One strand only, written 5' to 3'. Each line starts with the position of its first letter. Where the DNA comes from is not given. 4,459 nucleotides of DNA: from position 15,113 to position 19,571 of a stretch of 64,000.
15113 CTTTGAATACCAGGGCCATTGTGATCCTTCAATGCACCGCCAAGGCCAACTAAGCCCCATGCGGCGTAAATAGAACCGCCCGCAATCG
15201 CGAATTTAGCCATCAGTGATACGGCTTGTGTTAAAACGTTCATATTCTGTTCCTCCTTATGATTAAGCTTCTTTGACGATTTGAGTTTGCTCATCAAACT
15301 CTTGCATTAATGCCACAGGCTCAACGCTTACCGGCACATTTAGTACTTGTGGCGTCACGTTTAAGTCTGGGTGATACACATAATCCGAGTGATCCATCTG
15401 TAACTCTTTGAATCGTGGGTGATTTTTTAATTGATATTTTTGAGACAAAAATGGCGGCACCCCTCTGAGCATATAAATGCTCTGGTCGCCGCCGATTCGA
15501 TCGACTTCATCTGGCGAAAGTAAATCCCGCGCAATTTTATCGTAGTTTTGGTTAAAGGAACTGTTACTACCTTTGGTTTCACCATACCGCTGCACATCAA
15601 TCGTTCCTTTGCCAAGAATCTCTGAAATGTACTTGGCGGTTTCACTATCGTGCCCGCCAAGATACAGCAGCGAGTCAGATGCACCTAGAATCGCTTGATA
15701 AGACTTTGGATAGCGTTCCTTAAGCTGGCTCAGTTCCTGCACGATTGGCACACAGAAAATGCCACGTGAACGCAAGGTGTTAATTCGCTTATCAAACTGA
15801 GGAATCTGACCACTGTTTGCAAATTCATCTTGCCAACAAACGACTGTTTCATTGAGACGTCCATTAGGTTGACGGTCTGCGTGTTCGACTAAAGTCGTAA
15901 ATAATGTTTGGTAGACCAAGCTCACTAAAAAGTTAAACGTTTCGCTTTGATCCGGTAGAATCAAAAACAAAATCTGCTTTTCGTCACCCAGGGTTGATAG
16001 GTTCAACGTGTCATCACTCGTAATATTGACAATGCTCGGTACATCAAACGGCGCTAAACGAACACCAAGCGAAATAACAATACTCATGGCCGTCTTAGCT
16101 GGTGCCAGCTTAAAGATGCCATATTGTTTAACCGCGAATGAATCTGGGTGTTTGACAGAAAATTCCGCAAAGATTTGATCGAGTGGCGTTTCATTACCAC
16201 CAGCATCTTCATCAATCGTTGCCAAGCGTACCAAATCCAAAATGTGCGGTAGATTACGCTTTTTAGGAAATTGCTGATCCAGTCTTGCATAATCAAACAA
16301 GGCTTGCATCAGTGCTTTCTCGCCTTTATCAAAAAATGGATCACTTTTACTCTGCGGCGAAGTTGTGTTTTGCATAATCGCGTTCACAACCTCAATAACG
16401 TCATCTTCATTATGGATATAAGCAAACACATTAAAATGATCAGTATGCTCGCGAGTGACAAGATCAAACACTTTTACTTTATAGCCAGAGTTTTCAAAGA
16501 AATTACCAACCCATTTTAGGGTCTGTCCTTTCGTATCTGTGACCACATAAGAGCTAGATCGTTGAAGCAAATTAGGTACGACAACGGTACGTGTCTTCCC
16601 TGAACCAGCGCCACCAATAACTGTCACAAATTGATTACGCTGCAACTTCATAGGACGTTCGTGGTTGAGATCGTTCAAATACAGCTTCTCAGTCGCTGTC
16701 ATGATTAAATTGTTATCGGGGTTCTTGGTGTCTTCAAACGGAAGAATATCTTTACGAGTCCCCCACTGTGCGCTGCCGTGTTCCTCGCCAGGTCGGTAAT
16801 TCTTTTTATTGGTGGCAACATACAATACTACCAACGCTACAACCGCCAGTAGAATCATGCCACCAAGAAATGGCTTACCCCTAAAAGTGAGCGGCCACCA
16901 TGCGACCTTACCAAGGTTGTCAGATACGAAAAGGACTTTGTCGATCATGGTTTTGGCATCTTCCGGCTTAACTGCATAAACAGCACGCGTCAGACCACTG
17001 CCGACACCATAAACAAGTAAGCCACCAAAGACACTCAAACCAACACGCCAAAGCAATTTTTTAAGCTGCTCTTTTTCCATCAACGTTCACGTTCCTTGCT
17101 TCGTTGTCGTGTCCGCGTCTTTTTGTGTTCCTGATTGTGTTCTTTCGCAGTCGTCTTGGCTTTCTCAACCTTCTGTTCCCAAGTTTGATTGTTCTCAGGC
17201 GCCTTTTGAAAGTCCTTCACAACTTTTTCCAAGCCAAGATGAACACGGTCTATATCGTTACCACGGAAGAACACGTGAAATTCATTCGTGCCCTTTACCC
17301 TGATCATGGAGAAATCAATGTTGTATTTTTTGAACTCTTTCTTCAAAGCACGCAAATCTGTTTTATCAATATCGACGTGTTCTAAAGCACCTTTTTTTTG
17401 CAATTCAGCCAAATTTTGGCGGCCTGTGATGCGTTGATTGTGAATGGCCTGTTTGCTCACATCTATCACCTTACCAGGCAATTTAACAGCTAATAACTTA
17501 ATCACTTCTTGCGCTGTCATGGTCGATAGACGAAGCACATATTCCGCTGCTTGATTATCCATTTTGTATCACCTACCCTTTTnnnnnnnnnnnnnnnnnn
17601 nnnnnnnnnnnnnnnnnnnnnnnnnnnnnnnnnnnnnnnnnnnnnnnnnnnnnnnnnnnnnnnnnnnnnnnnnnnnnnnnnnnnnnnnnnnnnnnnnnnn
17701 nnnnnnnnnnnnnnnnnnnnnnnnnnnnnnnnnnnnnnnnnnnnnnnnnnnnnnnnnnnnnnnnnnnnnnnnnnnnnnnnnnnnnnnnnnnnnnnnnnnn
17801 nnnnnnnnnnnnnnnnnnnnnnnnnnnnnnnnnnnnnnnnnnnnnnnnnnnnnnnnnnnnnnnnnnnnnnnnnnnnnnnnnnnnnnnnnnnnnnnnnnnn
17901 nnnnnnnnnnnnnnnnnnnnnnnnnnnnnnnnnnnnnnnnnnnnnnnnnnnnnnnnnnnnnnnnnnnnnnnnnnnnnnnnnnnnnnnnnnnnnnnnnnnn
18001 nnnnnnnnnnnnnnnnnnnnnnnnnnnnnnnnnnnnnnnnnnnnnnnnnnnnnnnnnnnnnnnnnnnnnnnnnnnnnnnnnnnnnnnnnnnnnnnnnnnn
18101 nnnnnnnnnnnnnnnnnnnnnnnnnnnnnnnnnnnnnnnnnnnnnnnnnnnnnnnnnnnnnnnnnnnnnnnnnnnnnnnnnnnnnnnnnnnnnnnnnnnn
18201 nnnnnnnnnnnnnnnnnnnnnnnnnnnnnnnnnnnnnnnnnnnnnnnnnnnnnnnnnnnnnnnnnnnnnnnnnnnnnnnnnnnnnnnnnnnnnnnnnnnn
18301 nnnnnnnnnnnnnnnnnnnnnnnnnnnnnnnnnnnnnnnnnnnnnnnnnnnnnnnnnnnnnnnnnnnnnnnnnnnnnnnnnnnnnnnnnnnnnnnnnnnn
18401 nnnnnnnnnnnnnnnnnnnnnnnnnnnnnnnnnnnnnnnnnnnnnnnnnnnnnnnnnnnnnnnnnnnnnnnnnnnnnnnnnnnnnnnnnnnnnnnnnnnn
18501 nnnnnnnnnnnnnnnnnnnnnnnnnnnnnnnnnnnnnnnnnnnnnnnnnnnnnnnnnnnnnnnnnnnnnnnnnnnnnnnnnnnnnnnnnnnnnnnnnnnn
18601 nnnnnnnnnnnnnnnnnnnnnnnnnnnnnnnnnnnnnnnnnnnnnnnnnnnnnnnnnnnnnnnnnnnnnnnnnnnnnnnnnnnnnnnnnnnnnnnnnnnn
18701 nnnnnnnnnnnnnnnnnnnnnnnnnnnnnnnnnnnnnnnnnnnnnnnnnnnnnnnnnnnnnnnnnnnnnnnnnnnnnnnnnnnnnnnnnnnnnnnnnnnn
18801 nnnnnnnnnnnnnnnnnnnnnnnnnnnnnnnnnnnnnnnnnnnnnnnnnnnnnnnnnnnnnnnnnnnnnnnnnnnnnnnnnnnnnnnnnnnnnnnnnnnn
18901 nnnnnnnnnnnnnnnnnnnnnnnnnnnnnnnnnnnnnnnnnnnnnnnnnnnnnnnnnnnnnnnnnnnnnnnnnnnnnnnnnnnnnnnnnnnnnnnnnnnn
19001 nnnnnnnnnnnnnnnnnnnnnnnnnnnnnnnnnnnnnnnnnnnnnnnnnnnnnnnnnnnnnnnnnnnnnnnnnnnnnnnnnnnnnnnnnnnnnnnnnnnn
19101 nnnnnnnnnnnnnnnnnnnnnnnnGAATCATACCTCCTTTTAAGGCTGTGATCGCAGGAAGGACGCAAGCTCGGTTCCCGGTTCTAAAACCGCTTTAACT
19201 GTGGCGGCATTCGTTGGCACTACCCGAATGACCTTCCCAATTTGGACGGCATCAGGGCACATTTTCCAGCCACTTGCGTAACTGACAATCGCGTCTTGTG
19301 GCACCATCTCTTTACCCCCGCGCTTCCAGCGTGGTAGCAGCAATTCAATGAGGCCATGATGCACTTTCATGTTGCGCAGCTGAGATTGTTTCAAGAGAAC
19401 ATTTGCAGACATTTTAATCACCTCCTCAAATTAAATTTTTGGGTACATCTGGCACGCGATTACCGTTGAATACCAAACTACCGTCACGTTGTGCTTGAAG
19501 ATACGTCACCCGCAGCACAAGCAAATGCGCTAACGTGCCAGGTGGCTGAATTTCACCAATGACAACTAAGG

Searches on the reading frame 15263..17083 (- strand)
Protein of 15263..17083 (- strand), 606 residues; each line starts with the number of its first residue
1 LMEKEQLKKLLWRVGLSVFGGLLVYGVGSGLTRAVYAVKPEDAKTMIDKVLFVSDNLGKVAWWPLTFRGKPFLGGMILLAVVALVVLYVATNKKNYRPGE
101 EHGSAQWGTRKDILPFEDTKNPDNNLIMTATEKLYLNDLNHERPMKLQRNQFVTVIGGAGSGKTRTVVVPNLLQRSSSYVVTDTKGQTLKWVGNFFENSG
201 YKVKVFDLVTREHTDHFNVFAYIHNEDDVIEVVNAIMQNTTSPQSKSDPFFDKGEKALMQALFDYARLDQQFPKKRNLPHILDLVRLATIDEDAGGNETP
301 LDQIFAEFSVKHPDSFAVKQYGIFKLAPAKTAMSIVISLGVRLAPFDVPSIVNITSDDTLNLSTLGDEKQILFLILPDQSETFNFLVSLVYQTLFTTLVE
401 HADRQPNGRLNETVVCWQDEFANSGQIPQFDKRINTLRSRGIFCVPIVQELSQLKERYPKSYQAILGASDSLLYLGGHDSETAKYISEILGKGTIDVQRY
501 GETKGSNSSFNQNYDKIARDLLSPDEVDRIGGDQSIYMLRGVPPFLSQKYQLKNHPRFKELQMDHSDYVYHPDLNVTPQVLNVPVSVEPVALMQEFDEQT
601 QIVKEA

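Call 58: search_protein_families(library=pfam, proteins=[window:15263-17083:-], max_evalue=0.01)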
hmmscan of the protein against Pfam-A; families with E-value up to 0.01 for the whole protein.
window:15263-17083:- (606 aa): 3 families
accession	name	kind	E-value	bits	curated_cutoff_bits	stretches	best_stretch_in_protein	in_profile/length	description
PF02534.20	T4SS-DNA_transf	-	2.1e-62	212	20.1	1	149-551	40-444/468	Type IV secretory system Conjugative DNA transfer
PF12696.13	TraG-D_C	-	5.5e-30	104.3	22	1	414-530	2-124/126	TraM recognition site of TraD and TraG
PF10412.15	TrwB_AAD_bind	-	2.6e-14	53.4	20.5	1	369-509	205-342/387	Type IV secretion-system coupling protein DNA-binding domain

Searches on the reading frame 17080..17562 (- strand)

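Call 58: search_protein_families(library=pfam, proteins=[window:17080-17562:-], max_evalue=0.01)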
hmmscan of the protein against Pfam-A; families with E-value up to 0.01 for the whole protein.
window:17080-17562:- (160 aa): 2 families
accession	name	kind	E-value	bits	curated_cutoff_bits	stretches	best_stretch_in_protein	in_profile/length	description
PF12687.12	DUF3801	-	3.3e-16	59.9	24.1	1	38-149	17-128/131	Protein of unknown function (DUF3801)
PF05103.18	DivIVA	-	0.0049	17.3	28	1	93-148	9-64/131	DivIVA protein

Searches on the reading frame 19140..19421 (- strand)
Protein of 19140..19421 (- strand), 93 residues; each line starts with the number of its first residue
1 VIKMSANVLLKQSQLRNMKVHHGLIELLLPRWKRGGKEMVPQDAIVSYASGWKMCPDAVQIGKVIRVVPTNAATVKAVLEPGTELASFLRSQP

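Call 14: search_protein_families(library=pfam, proteins=[window:19140-19421:-], max_evalue=1)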
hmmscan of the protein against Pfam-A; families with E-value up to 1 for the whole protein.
window:19140-19421:- (93 aa): 1 family
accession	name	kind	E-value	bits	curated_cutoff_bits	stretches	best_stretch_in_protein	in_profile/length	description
PF10893.13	Phage_186_Fil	-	0.083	13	25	0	6-27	5-24/56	Bacteriophage 186, Fil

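Call 15: search_protein_families(library=ncbifam, proteins=[window:19140-19421:-], max_evalue=1)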
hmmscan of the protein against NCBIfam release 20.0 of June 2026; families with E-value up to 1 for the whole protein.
window:19140-19421:- (93 aa): 1 family
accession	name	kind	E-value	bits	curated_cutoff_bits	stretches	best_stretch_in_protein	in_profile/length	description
NF007839.0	PRK10551.1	equivalog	0.033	12.8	461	1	25-86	295-353/518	cyclic di-GMP phosphodiesterase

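Call 99: search_protein_families(library=phrogs, proteins=[window:19140-19421:-], max_evalue=0.01)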
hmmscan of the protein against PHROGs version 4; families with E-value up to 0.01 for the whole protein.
window:19140-19421:- (93 aa): 0 families
